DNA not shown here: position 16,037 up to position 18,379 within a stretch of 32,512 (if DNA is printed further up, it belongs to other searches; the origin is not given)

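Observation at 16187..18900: Translationally coupled pair: a 680-aa orphan (glycosidase/lyase-like?) and a fused double RhaM-like protein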

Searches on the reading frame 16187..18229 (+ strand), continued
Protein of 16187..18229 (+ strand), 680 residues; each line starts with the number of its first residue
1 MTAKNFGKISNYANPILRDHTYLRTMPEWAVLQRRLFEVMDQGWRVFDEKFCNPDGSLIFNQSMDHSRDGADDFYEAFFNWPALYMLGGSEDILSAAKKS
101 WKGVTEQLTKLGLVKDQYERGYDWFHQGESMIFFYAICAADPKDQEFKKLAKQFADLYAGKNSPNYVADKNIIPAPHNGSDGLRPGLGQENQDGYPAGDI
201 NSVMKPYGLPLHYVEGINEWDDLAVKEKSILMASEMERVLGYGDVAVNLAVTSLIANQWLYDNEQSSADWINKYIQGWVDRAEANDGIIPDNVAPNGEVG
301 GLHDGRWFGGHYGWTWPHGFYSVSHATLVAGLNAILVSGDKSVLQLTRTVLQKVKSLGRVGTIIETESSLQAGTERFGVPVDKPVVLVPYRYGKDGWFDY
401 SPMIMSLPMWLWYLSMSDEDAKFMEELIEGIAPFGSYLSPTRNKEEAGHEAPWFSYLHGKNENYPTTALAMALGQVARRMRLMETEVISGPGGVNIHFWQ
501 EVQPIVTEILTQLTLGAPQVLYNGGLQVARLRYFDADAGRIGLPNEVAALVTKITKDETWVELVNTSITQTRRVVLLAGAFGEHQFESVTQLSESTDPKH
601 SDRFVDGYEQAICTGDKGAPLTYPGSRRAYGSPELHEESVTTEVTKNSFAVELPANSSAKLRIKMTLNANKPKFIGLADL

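Call 20: find_encoding_contigs(protein=P0114, flank=9000, max_places=2)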
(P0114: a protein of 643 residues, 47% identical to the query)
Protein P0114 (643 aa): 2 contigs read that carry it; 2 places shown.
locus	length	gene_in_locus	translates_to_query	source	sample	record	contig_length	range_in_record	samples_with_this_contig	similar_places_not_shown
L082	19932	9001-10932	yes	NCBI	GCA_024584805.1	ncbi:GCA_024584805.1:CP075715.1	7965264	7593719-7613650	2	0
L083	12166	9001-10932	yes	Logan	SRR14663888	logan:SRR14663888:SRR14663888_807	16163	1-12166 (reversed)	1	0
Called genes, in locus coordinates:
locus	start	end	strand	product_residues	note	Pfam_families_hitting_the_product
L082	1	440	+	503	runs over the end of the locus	PF01095:Pectinesterase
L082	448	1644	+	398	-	-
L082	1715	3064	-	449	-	PF01408:GFO_IDH_MocA, PF22725:GFO_IDH_MocA_C3, PF02894:GFO_IDH_MocA_C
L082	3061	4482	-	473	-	PF12708:Pect-lyase_RHGA_epim (faint), PF00295:Glyco_hydro_28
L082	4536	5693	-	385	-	PF09339:HTH_IclR (faint), PF13384:HTH_23, PF13412:HTH_24 (faint), PF13518:HTH_28, PF13551:HTH_29, PF13565:HTH_32, PF00392:GntR, PF07729:FCD, +4 more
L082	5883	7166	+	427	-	PF01547:SBP_bac_1, PF13416:SBP_bac_8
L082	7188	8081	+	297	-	PF00528:BPD_transp_1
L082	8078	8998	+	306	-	PF00528:BPD_transp_1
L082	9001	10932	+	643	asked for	PF26099:DUF8034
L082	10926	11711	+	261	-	PF03737:RraA-like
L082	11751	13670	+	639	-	PF21231:GH141_M, PF13229:Beta_helix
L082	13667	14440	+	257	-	PF00378:ECH_1, PF16113:ECH_2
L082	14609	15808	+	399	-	PF02515:CoA_transf_3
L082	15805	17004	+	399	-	-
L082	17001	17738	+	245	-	PF00106:adh_short, PF01370:Epimerase (faint), PF08659:KR, PF13561:adh_short_C2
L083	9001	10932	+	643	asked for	PF26099:DUF8034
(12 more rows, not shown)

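Call 21: find_encoding_contigs(protein=P0019, flank=9000, max_places=3)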
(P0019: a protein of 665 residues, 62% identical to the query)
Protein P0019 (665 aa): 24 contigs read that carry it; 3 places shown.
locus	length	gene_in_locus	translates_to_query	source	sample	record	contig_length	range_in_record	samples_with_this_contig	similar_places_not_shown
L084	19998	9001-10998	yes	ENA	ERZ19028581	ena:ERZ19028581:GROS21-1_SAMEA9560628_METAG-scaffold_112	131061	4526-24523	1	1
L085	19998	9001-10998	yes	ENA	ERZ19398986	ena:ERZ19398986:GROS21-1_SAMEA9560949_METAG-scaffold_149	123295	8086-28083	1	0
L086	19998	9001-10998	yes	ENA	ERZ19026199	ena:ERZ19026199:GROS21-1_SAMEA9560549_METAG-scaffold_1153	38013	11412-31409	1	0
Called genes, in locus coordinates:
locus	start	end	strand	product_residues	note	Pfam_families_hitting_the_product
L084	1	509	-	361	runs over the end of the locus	PF02746:MR_MLE_N, PF13378:MR_MLE_C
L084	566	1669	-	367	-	PF02746:MR_MLE_N, PF13378:MR_MLE_C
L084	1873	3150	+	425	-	-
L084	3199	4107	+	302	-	PF00528:BPD_transp_1 (weak)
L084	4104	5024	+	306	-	PF00528:BPD_transp_1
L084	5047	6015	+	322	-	PF00248:Aldo_ket_red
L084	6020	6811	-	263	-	PF03737:RraA-like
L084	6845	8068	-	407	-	PF02746:MR_MLE_N, PF13378:MR_MLE_C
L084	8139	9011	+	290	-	PF04909:Amidohydro_2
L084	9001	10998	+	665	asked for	PF26099:DUF8034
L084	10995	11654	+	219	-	-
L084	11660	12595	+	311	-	PF00135:COesterase (faint), PF20434:BD-FAE, PF07859:Abhydrolase_3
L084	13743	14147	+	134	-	PF07859:Abhydrolase_3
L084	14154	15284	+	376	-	PF13416:SBP_bac_8 (weak)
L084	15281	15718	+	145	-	PF19315:MC_hydratase (weak), PF01575:MaoC_dehydratas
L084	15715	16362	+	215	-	PF03737:RraA-like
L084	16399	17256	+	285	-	PF04909:Amidohydro_2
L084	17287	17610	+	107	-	PF05336:rhaM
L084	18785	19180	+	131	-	-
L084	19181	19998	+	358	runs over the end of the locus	PF01408:GFO_IDH_MocA, PF02894:GFO_IDH_MocA_C, PF22725:GFO_IDH_MocA_C3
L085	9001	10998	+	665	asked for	PF26099:DUF8034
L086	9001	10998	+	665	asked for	PF26099:DUF8034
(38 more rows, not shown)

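Call 23: predict_structure(alignment_id=A1)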
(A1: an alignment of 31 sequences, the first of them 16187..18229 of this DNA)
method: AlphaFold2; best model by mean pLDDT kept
length: 680 residues; sequences in the alignment: 31
mean_pLDDT: 84.6   pTM: 0.89
mean pLDDT of the five models: 84.6, 83.6, 82.5, 82.5, 81.8
residues with pLDDT >= 90: 337; 70-90: 230; 50-70: 88; < 50: 25
segments of 3 or more residues with pLDDT < 50: 490-492, 599-614
pLDDT, mean of each block of 10 residues (from residue 1): 70 89 92 98 95 93 66 86 96 97 93 83 58 93 96 92 88 79 67 63 73 87 88 83 82 95 95 92 82 59 72 64 88 93 90 92 81 76 90 84 92 95 94 84 78 95 97 93 74 65 90 94 84 97 97 97 97 97 97 65 45 49 63 72 96 95 96 94
secondary structure, 60 per line:
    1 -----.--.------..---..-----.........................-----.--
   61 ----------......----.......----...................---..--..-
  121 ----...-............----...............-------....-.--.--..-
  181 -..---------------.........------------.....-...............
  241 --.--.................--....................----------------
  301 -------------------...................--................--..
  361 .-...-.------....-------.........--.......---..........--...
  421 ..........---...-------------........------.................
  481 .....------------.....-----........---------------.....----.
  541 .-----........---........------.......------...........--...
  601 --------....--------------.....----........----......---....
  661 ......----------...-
elements in order: H28-51 H71-76 H81-87 H92-110 H129-140 H145-159 H199-207 H220-224 H226-240 H246-262 H265-284 H320-338 H341-356 E359-361 H374-377 E385-393 E396-402 H406-415 H418-430 H450-457 H464-485 H498-502 H508-515 E531-535 E547-554 E558-565 E572-578 E585-595 H609-612 H627-631 E636-643 E648-653 E657-666
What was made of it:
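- On Six-hairpin (alpha/alpha)6 barrel fold: The AF2 model (pLDDT 84.6, pTM 0.89) has a helical domain at about residues 28-515 (call 23).
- On GH95 / GH139 fucosidases: There is no N-terminal sandwich (call 23).
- Closest known: GH95 / GH139 alpha-L-fucosidases. Different: In DUF8034 the helices start at residue 28 (call 23).
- Checked: Fold: an (alpha/alpha) barrel (about residues 28-515) plus a beta-sandwich (531-666) in an AlphaFold2 model with pLDDT 84.6 and pTM 0.89 (call 23).
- AF2 gives a helical barrel plus a beta-sandwich (call 23).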

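Call 27: fold_search(model_id=the predicted structure, library=pdb)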
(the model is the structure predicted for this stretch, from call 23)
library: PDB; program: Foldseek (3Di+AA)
matches with E <= 10: 864; with E <= 0.001: 9
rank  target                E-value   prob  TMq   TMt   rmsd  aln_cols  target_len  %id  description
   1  3vw5_A                1.0e-04  1.00  0.21  0.31  15.8       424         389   11  Crystal structure of sugar epimerase from ruminal bacterium (released 2013-06-26)
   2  5gy1_A                3.5e-04  0.98  0.25  0.28  27.6       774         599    9  Crystal structure of endoglucanase CelQ from Clostridium thermocellum complexed with cellotriose (released 2017-09-27)
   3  7tkv_B                3.7e-04  1.00  0.28  0.31  16.0       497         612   10  Crystal Structure of the Thioredox_DsbH Domain-Containing Uncharacterized Protein Bab1_2064 from Brucella abortus (released 2022-01-26)
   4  7tkv_A                3.8e-04  1.00  0.31  0.33  17.4       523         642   10  Crystal Structure of the Thioredox_DsbH Domain-Containing Uncharacterized Protein Bab1_2064 from Brucella abortus (released 2022-01-26)
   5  5gy0_A                4.4e-04  0.97  0.25  0.27  28.8       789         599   10  Crystal structure of endoglucanase CelQ from Clostridium thermocellum complexed with cellotetraose (released 2017-09-27)
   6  5zhb_A                5.6e-04  1.00  0.22  0.32  14.7       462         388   11  Structure of Cellobiose 2-Epimerase from Bacillus thermoamylovorans B4167 (released 2019-06-19)
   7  3wkg_A                7.5e-04  1.00  0.27  0.41  16.2       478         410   10  Crystal structure of cellobiose 2-epimerase in complex with glucosylmannose (released 2013-12-25)
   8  5zig_A                8.7e-04  1.00  0.22  0.31  15.1       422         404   11  The Structure of cellobiose 2-epimerase from Spirochaeta thermophila DSM 6192 (released 2019-04-10)
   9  3wkf                  9.1e-04  1.00  0.26  0.40  16.5       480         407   12  Crystal structure of cellobiose 2-epimerase (released 2013-12-25)
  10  5gxx_A                1.1e-03  0.94  0.25  0.27  28.2       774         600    9  Crystal structure of endoglucanase CelQ from Clostridium thermocellum complexed with Tris (released 2017-09-27)
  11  2fv0_A                1.2e-03  1.00  0.32  0.52   9.9       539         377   11  UGL_D88N/dGlcA-Glc-Rha-Glc (released 2006-05-30)
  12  7exv                  1.3e-03  0.99  0.31  0.32  14.0       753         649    9  GH127 beta-L-arabinofuranosidase HypBA1 covalently complexed with beta-L-arabinofuranoylamide (released 2021-11-17)
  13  3wkx                  1.3e-03  0.96  0.27  0.27  14.0       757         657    9  Crystal structure of GH127 beta-L-arabinofuranosidase HypBA1 from Bifidobacterium longum arabinose complex form (released 2014-04-30)
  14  9l8i_A                1.5e-03  1.00  0.26  0.39  16.4       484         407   11  Rhodothermus marines cellobiose 2-epimerase RmCE in complex with mannobiose (released 2025-07-23)
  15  7d5g_A                1.6e-03  0.98  0.22  0.32  16.0       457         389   10  Crystal structure of the CsCE with ligand to have a insight into the catalytic mechanism (released 2021-12-01)
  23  5x32_B                3.0e-03  1.00  0.35  0.56   9.4       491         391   10  Crystal structure of D-mannose isomerase (released 2018-02-07)
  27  7ag4_C                3.5e-03  1.00  0.31  0.46  11.0       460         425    7  Crystal structure of active site mutant of SQ Isomerase (YihS-H248A) from Salmonella enterica in complex with sulfofru (released 2021-04-14)
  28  2rgk_A                4.2e-03  1.00  0.32  0.48   8.1       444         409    8  Functional annotation of Escherichia coli yihS-encoded protein (released 2008-08-26)
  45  7ag4_E                7.5e-03  1.00  0.30  0.44  12.5       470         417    6  Crystal structure of active site mutant of SQ Isomerase (YihS-H248A) from Salmonella enterica in complex with sulfofru (released 2021-04-14)
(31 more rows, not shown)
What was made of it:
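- On Six-hairpin (alpha/alpha)6 barrel fold: All Foldseek hits with probability near 1.0 are (alpha/alpha)6 enzymes, with TM up to 0.61 on the target (call 27).
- On GH88 / GH105 (PF07470): The fold match is weak (2fv0, E 1.2e-3; call 27).
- On AGE superfamily (PF07221; cellobiose 2-epimerase, YihS): This superfamily gives the best Foldseek E-value (1e-4; call 27).
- On GH127 (PF07944, DUF1680): Foldseek E 1.3e-3 (call 27).
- Closest known: Six-hairpin. Different: Foldseek E >= 1e-3 for these families, with identity at or below 12% (call 27).
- All Foldseek hits are (alpha/alpha)6 sugar enzymes (call 27). Mannose isomerase 5x32 (TMt 0.56) and YihS (2rgk, 7ag4) are among the hits (call 27). GH88 structures are among the better Foldseek matches (2fv0, TMt 0.52; call 27).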

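Call 31: find_encoding_contigs(protein=P0038, flank=10000, max_places=1)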
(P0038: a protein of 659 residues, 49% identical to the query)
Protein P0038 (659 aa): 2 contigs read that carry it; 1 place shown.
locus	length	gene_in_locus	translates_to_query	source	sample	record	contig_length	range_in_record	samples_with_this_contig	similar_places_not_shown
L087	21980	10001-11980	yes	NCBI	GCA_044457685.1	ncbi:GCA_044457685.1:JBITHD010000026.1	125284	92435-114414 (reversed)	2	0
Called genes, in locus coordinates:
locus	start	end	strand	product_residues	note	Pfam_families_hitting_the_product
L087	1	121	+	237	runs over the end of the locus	PF00239:Resolvase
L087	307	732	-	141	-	-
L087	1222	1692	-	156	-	-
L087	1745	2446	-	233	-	PF00496:SBP_bac_5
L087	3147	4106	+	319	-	-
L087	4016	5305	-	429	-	PF00480:ROK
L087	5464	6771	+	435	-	PF13416:SBP_bac_8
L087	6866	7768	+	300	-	PF00528:BPD_transp_1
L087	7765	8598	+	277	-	PF00528:BPD_transp_1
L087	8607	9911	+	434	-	PF01408:GFO_IDH_MocA, PF22725:GFO_IDH_MocA_C3 (weak), PF02894:GFO_IDH_MocA_C, PF22725:GFO_IDH_MocA_C3 (weak)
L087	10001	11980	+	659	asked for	PF26099:DUF8034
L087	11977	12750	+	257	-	PF03737:RraA-like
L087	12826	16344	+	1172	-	PF13229:Beta_helix, PF00754:F5_F8_type_C, PF22633:F5_F8_type_C_2, PF25490:DUF7910 (faint)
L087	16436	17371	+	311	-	PF00248:Aldo_ket_red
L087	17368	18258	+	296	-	PF04909:Amidohydro_2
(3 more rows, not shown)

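Call 32: find_encoding_contigs(protein=P0041, flank=10000, max_places=1)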
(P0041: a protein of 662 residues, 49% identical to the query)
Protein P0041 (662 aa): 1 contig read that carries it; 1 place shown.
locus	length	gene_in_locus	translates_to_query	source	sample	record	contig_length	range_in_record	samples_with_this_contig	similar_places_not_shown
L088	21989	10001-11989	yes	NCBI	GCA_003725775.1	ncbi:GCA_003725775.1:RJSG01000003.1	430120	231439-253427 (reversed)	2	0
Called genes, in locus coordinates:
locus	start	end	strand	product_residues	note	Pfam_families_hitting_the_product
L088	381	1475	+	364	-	PF00005:ABC_tran, PF17912:OB_MalK (weak), PF08402:TOBE_2 (faint)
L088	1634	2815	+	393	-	PF01261:AP_endonuc_2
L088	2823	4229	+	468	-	PF00370:FGGY_N, PF02782:FGGY_C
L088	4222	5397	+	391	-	PF12802:MarR_2 (weak), PF00480:ROK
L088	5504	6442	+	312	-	PF00248:Aldo_ket_red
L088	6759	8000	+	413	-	PF01547:SBP_bac_1, PF13416:SBP_bac_8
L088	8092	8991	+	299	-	PF00528:BPD_transp_1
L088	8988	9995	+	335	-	PF00528:BPD_transp_1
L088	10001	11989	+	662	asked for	PF26099:DUF8034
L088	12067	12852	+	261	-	PF03737:RraA-like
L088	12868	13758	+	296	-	PF04909:Amidohydro_2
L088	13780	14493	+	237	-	PF00392:GntR, PF07729:FCD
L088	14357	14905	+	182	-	PF05336:rhaM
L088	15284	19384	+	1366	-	PF07602:DUF1565 (weak), PF02210:Laminin_G_2 (faint), PF13229:Beta_helix, PF13385:Laminin_G_3, PF00754:F5_F8_type_C (weak), PF22633:F5_F8_type_C_2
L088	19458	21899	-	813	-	-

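Call 33: find_encoding_contigs(protein=P0040, flank=10000, max_places=1)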
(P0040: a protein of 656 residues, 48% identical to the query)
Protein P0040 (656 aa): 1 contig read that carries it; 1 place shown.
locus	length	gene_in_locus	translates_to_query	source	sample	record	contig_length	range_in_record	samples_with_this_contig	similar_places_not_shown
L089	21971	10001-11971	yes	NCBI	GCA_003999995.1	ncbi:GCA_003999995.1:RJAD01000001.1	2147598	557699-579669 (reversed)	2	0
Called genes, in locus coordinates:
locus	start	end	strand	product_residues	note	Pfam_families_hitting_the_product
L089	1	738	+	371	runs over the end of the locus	PF00480:ROK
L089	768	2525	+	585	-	PF00128:Alpha-amylase, PF16657:Malt_amylase_C (weak), PF23915:SusG_C (weak)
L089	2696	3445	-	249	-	PF00392:GntR, PF07729:FCD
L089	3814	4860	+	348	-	PF00248:Aldo_ket_red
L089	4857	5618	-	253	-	PF00392:GntR, PF07729:FCD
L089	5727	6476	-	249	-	PF00106:adh_short, PF01370:Epimerase (weak), PF13561:adh_short_C2, PF08659:KR, PF23441:SDR (weak)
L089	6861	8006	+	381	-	PF01547:SBP_bac_1, PF13416:SBP_bac_8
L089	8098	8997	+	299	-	PF00528:BPD_transp_1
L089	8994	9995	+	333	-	PF00528:BPD_transp_1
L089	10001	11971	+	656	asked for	PF26099:DUF8034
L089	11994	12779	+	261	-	PF03737:RraA-like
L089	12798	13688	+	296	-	PF04909:Amidohydro_2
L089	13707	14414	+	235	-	PF00392:GntR, PF07729:FCD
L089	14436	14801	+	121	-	PF05336:rhaM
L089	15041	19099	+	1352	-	PF13229:Beta_helix, PF13385:Laminin_G_3, PF22633:F5_F8_type_C_2, PF00754:F5_F8_type_C (weak), PF22633:F5_F8_type_C_2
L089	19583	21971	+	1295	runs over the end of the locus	PF22842:Pel9A-like_beta_helix, PF13229:Beta_helix, PF13385:Laminin_G_3, PF00754:F5_F8_type_C, PF22633:F5_F8_type_C_2, PF00754:F5_F8_type_C, PF22633:F5_F8_type_C_2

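Call 34: find_encoding_contigs(protein=P0064, flank=10000, max_places=1)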
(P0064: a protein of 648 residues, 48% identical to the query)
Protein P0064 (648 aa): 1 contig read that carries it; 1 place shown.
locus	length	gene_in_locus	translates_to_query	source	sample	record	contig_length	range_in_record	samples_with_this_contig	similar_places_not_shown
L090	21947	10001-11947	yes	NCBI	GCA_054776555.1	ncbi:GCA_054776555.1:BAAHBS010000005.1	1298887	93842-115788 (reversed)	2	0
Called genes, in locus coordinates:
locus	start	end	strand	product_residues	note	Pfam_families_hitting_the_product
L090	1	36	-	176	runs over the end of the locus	-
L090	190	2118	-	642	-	-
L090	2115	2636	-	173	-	PF04542:Sigma70_r2, PF08281:Sigma70_r4_2, PF04545:Sigma70_r4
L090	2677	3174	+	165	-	PF01152:Bac_globin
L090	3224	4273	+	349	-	PF21948:LplA-B_cat, PF03099:BPL_LplA_LipB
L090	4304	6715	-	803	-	PF14498:Glyco_hyd_65N_2, PF22124:Glyco_hydro_95_cat, PF21307:Glyco_hydro_95_C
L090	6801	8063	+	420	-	PF01547:SBP_bac_1, PF13416:SBP_bac_8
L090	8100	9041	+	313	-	PF00528:BPD_transp_1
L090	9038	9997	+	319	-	PF00528:BPD_transp_1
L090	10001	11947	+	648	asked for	PF26099:DUF8034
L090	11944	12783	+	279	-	PF03737:RraA-like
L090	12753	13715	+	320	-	PF00248:Aldo_ket_red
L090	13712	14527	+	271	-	PF04909:Amidohydro_2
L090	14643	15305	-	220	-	PF00392:GntR, PF07729:FCD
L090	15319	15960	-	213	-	PF00657:Lipase_GDSL, PF13472:Lipase_GDSL_2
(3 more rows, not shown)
